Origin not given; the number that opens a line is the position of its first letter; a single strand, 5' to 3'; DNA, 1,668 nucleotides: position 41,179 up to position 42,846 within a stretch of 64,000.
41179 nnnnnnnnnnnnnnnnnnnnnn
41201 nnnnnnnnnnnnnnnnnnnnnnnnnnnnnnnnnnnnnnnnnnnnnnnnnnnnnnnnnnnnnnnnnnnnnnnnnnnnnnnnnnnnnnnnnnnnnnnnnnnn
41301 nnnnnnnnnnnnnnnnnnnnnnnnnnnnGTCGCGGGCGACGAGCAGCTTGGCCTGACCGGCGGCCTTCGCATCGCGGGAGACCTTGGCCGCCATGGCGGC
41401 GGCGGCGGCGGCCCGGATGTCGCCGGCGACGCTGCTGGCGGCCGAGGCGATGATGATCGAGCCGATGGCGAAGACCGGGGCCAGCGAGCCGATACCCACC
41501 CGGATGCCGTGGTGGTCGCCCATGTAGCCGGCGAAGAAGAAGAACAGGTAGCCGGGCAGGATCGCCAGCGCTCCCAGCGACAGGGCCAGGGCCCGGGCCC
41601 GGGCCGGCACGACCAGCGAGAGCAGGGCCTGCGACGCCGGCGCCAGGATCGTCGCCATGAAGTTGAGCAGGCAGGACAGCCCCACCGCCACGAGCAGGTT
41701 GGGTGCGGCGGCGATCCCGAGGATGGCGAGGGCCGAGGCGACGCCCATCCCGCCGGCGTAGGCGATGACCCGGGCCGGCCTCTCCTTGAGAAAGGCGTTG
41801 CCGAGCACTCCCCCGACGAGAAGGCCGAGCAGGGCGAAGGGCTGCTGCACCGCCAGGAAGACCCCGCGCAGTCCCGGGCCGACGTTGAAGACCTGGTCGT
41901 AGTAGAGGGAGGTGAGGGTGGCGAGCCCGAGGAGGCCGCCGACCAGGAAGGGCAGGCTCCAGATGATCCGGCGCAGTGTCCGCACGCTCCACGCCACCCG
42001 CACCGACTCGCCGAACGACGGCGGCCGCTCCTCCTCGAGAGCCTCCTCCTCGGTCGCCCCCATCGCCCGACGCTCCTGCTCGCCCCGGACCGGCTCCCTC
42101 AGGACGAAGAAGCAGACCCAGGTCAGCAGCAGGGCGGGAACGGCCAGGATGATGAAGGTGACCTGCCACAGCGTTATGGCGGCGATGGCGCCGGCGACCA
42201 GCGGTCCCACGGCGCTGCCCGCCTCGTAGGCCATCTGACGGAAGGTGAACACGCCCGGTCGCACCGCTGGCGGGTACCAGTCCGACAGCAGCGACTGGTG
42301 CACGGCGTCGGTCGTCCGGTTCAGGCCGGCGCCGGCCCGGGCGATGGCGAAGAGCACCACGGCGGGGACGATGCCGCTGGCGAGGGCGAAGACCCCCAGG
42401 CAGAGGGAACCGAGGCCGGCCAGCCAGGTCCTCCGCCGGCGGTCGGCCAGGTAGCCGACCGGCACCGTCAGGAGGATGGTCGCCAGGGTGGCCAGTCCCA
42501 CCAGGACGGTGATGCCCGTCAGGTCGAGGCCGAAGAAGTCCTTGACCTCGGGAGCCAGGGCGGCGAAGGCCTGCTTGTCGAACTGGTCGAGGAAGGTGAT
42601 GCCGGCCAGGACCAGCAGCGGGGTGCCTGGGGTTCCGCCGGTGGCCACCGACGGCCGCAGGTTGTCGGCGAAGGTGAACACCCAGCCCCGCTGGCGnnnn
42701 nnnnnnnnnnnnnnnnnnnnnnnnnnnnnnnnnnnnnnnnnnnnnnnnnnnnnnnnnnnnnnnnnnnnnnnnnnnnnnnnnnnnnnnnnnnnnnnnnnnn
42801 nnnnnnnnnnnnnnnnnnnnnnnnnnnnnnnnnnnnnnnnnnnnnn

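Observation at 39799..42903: Single polypeptide fusing an MFS transporter domain to both LivF- and LivG-type ABC ATPases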

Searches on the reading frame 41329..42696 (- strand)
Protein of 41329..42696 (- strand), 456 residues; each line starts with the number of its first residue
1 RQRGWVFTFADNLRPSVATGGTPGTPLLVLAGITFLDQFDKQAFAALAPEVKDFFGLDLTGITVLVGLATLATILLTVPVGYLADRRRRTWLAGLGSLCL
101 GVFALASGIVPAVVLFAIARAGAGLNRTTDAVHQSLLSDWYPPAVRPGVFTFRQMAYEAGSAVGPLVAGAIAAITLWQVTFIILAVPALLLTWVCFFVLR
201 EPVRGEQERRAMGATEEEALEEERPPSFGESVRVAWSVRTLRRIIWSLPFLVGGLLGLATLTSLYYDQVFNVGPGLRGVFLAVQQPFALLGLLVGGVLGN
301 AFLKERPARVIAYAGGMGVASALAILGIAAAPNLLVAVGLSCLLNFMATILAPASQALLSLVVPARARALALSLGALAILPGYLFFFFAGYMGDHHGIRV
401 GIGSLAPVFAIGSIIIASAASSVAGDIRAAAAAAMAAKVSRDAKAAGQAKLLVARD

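Call 22: search_solved_structures(query=window:41329-42696:-, max_evalue=1)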
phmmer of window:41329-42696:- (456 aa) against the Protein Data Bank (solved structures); distinct sequences matched with E-value up to 1: 6.
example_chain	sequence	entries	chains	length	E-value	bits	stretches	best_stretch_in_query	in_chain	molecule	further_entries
9boi_A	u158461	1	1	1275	1.8e-05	27.5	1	27-211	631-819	mVenus,Maltose/maltodextrin-binding periplasmic protein,Protein spinster homolog 1,Designe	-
6e8j_A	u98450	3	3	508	4.2e-05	26.3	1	27-174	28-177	Major facilitator family transporter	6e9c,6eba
8wlj_A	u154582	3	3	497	0.0014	21.3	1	70-211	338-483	Synaptic vesicular amine transporter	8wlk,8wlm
8wll_A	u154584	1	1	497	0.0067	19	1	70-211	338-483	Synaptic vesicular amine transporter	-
8t6a_A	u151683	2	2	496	0.025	17.1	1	70-207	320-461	Synaptic vesicular amine transporter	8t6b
8xit_A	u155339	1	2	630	0.048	16.2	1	91-207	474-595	OaVMAT2-BRIL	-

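Call 31: predict_structure(alignment_id=A1)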
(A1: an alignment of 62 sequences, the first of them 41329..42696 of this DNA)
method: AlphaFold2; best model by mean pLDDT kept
length: 456 residues; sequences in the alignment: 62
mean_pLDDT: 94.3   pTM: 0.92
mean pLDDT of the five models: 94.3, 93.3, 93.0, 92.1, 91.9
residues with pLDDT >= 90: 405; 70-90: 48; 50-70: 3; < 50: 0
segments of 3 or more residues with pLDDT < 50: none
pLDDT, mean of each block of 10 residues (from residue 1): 70 83 96 98 95 94 90 95 97 98 98 96 97 96 92 96 97 97 98 98 94 93 93 96 97 94 96 96 97 91 94 96 98 98 96 89 94 96 95 97 98 97 95 89 91 83
secondary structure, 60 per line:
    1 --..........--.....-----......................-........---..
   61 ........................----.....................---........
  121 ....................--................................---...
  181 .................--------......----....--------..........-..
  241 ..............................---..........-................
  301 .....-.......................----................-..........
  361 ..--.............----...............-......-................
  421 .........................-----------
elements in order: H3-12 H15-19 H25-46 H48-55 H59-84 H89-109 H113-140 H143-174 H178-197 H206-211 H216-219 H228-237 H239-270 H274-283 H285-305 H307-329 H334-349 H351-362 H365-377 H382-396 H398-403 H405-445

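Call 34: search_protein_representatives(protein=window:41329-42696:-)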
Query: 456 residues. Proteins with E-value up to 0.001 (for the whole library): 3248; up to 1e-10: 868; up to 1e-30: 191. The best 150 are listed.
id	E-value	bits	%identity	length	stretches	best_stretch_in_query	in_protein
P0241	3.3e-105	369.4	45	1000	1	18-456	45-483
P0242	1.2e-97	344.4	57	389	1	142-456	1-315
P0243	6.4e-95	335.5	45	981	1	25-455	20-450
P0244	6.2e-94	332.2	44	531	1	13-456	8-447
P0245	1.2e-93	331.3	40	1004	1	9-456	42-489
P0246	8.6e-91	321.9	42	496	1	23-455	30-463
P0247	2.0e-84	300.9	39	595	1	13-456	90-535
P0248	3.8e-84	300.0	40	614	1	18-455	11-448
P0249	7.9e-83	295.6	43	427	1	11-372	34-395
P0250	8.5e-83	295.5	43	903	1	10-455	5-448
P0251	1.6e-79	284.7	39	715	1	9-456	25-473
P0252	4.6e-78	280.0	39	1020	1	18-456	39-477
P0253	5.0e-77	276.5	38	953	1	10-455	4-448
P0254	1.6e-75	271.6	39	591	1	18-455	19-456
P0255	9.6e-75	269.0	39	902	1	27-436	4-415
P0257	2.3e-72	261.1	37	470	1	9-436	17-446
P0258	5.3e-71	256.7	36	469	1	21-437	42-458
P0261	2.8e-70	254.3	37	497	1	18-442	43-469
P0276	1.9e-62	228.5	35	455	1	21-440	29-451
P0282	1.7e-58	215.4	35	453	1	14-430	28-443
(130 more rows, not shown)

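Call 36: fold_search(model_id=the predicted structure, library=pdb)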
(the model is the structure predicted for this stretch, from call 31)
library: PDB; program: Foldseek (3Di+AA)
matches with E <= 10: 674; with E <= 0.001: 472
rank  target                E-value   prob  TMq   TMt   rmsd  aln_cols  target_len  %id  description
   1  6e9c                  7.8e-12  1.00  0.64  0.61   6.1       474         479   18  Selenomethionine Derivative Structure of A Bacterial Homolog to Human Lysosomal Transporter, Spinster (released 2019-08-14)
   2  8ex4                  2.8e-10  1.00  0.72  0.78   4.0       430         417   15  Human S1P transporter Spns2 in an inward-facing open conformation (state 1) (released 2023-05-31)
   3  8rl7_A                3.0e-10  1.00  0.73  0.79   4.4       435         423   16  SPNS2 in complex with homo Di-Gluebody GbD12 (released 2025-01-15)
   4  9boi                  3.4e-10  1.00  0.72  0.77   4.3       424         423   18  Cryo-EM structure of human Spns1 in complex with LPC (18:1) (released 2025-01-01)
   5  8jhq                  5.0e-10  1.00  0.73  0.74   4.3       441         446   15  Cryo-EM structure of human S1P transporter SPNS2 bound with S1P (released 2024-01-10)
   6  6e9n_A                5.2e-10  1.00  0.72  0.80   5.0       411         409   16  E. coli D-galactonate:proton symporter in the inward open form (released 2019-05-22)
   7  8rld                  5.2e-10  1.00  0.73  0.78   4.4       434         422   16  SPNS2:sfGFP hetero dimer assembled by Di-Gluebody - SPNS2 local refinement (released 2025-01-15)
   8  8ex6                  6.1e-10  1.00  0.71  0.78   4.3       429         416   15  Human S1P transporter Spns2 in an inward-facing open conformation (state 1*) (released 2023-05-31)
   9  9okf                  6.6e-10  1.00  0.67  0.64   8.0       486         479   16  Cryo-EM structure of human SV2A in the apo state (released 2025-12-10)
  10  8qv6_A                7.5e-10  1.00  0.70  0.75   6.6       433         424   16  Structure of human SPNS2 in DDM (released 2025-02-19)
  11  8rl8                  9.2e-10  1.00  0.72  0.77   4.1       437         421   15  SPNS2 in complex with homo Di-Gluebody GbD12 - SPNS2 local refinement (released 2025-01-15)
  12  6e8j                  9.2e-10  1.00  0.60  0.59   6.9       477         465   17  Crystal Structure of A Bacterial Homolog to Human Lysosomal Transporter, Spinster, in Inward-facing And Occupied Conform (released 2019-08-14)
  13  8qv5_A                9.6e-10  1.00  0.69  0.74   6.9       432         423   16  Structure of human SPNS2 in LMNG (released 2025-02-19)
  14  6e9o_A                9.6e-10  1.00  0.66  0.75   4.8       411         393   17  E. coli D-galactonate:proton symporter mutant E133Q in the outward substrate-bound form (released 2019-05-22)
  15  9oki                  1.0e-09  1.00  0.66  0.63   8.2       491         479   16  Cryo-EM structure of human SV2A in complex with UCBJ and UCB1244283 (released 2025-12-10)
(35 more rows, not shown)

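Call 37: find_related_loci(query=P0258, collection=genome_contigs, flank=8000)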
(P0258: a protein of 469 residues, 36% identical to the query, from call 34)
Query P0258 (469 aa) in genome_contigs; peptide patterns used: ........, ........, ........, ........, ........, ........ (x = any residue, [..] = any of these).
224 stretches matched a pattern; 29 encode a relative of the query (tblastn E <= 1e-3); 29 distinct loci.
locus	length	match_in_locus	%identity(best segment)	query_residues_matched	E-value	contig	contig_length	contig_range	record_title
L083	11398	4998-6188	35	55-448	4e-55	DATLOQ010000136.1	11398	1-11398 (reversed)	MAG TPA_asm: Mycobacteriales bacterium isolate SMAG_U13830 k141_4130786, whole genome shotgun sequence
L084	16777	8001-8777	30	14-294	9e-31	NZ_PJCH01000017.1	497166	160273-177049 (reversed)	Hyphococcus luteus strain SY-3-19 17, whole genome shotgun sequence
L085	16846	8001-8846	29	1-293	6e-29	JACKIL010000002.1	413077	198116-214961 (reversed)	MAG: Caulobacterales bacterium isolate HK-STAS-PROT-7 HK-STAS-PROT-7_2, whole genome shotgun sequence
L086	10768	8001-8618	36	45-261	6e-29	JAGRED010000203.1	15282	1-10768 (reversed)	MAG: Parvularculaceae bacterium isolate HKST-UBA12 k127_1617726, whole genome shotgun sequence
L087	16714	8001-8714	31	48-294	2e-28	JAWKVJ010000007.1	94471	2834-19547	MAG: Parvularculaceae bacterium isolate ABC2.153 ABC2.153.fa-7, whole genome shotgun sequence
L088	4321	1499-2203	31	48-293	5e-28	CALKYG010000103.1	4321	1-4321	MAG TPA_asm: uncultured Alphaproteobacteria bacterium isolate SRR6227243_bin.68_CONCOCT_v1.1_MAG genome assembly, contig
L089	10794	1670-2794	27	18-409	2e-27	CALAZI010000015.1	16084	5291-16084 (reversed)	MAG TPA_asm: uncultured Alphaproteobacteria bacterium isolate SRR6227243_bin.29_CONCOCT_v1.1_MAG genome assembly, contig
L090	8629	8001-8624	32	10-226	1e-24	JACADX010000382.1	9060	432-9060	MAG: Parvularculaceae bacterium isolate L.E.AP.13 k119_2487525, whole genome shotgun sequence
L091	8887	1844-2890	28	48-407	3e-24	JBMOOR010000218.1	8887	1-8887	MAG: Pseudomonadota bacterium isolate Betzabe_MAG107 MAG107_218, whole genome shotgun sequence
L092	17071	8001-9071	25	42-407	2e-23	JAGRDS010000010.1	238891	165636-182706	MAG: Parvularculaceae bacterium isolate HKST-UBA11 2011-04-20_1_(paired)_contig_1289, whole genome shotgun sequence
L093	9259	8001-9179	29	22-417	4e-21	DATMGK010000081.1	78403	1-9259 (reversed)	MAG TPA_asm: Croceibacterium sp. isolate SMAG_U13487 k141_167921, whole genome shotgun sequence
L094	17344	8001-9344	26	17-461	2e-20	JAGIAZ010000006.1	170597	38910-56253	MAG: Sphingobium sp. isolate BIN35 scaffold6_cov0, whole genome shotgun sequence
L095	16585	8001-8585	31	32-230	5e-20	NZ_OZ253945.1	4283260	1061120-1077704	MAG: Hyphococcus sp. isolate 2f05e620-c47b-44e6-88d6-f49598d544e7 chromosome 1, complete sequence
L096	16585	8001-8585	30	31-229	1e-19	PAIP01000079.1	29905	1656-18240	MAG: Parvularcula sp. isolate NAT21 MHASMcontig_984441, whole genome shotgun sequence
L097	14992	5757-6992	29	34-448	4e-19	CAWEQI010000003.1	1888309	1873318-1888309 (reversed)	MAG: uncultured Alphaproteobacteria bacterium isolate MFD01721.bin.1.43 genome assembly, contig: contig_26957, whole gen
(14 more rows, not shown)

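Call 40: find_encoding_contigs(protein=P0257, flank=8000, max_places=3)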
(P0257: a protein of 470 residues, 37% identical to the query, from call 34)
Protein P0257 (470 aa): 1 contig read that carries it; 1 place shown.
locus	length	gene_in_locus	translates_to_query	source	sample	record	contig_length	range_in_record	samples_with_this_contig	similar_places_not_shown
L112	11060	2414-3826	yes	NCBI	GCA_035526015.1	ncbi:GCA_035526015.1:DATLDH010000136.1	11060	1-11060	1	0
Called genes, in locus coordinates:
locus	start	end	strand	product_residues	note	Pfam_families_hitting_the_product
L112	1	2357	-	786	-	PF00664:ABC_membrane, PF00005:ABC_tran, PF00664:ABC_membrane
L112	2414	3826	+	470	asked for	PF07690:MFS_1, PF03137:OATP (weak)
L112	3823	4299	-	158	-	PF22381:Staph_reg_Sar_Rot (weak), PF01047:MarR, PF12802:MarR_2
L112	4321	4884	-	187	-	-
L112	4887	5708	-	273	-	PF04305:DUF455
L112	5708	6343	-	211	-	-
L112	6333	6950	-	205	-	PF00440:TetR_N, PF16859:TetR_C_11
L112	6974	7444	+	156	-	PF00075:RNase_H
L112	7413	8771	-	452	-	PF00083:Sugar_tr (weak), PF07690:MFS_1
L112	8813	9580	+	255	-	PF00106:adh_short, PF01370:Epimerase (weak), PF08659:KR, PF13561:adh_short_C2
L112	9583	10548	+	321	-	PF00248:Aldo_ket_red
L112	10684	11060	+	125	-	PF00890:FAD_binding_2 (weak), PF01134:GIDA (weak), PF01266:DAO (faint), PF07992:Pyr_redox_2, PF12831:FAD_oxidored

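Call 41: find_encoding_contigs(protein=P0258, flank=8000, max_places=3)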
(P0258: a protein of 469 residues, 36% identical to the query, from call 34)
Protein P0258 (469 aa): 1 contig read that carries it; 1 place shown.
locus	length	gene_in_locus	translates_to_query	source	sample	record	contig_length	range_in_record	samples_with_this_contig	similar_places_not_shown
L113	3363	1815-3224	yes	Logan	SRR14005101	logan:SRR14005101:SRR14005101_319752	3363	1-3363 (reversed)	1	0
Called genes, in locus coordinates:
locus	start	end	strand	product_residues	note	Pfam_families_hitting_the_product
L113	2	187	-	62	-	?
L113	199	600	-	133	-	PF12172:zf-ChsH2 (weak), PF01796:OB_ChsH2_C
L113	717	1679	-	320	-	PF01734:Patatin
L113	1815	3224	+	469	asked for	PF07690:MFS_1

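Call 42: find_encoding_contigs(protein=P0276, flank=8000, max_places=2)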
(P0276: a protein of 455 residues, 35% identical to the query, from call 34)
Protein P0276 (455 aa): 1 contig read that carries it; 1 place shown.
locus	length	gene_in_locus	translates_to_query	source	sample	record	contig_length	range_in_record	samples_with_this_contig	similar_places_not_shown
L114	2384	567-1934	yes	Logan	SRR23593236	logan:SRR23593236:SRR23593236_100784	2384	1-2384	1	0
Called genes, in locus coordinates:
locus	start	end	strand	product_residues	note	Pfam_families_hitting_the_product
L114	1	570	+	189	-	?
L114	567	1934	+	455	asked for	PF07690:MFS_1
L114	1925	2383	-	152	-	?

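Call 43: find_encoding_contigs(protein=P0261, flank=8000, max_places=2)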
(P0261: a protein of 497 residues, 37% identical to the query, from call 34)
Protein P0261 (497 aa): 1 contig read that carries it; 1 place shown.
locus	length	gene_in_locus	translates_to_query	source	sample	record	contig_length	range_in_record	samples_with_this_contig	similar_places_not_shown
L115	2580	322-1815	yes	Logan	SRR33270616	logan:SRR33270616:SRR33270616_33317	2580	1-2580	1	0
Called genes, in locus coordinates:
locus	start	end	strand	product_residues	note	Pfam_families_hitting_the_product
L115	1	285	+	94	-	?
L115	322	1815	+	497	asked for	PF03137:OATP (faint), PF07690:MFS_1, PF00083:Sugar_tr (faint)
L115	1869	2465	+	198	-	PF00226:DnaJ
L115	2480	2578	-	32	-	?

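Call 44: find_encoding_contigs(protein=P0282, flank=8000, max_places=2)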
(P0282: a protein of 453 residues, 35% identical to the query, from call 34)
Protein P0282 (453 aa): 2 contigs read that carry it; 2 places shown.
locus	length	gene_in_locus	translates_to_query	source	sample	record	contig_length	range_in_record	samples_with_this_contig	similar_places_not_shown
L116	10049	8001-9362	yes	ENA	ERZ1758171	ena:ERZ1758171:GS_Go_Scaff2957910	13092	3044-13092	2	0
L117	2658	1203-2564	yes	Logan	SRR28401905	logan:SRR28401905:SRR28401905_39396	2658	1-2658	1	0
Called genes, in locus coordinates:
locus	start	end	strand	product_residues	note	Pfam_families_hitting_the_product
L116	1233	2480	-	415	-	PF07969:Amidohydro_3 (weak), PF01979:Amidohydro_1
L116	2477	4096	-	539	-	PF07732:Cu-oxidase_3, PF00394:Cu-oxidase (faint), PF19335:HMBD, PF07731:Cu-oxidase_2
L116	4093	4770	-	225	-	PF00403:HMA, PF12487:DUF3703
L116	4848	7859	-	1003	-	PF00486:Trans_reg_C, PF03704:BTAD, PF13401:AAA_22 (faint), PF13191:AAA_16 (weak), PF20703:nSTAND1 (weak), PF25872:HTH_77 (weak), PF13424:TPR_12 (weak)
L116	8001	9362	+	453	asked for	PF00083:Sugar_tr, PF07690:MFS_1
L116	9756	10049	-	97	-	?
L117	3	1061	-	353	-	?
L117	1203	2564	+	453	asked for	PF00083:Sugar_tr, PF07690:MFS_1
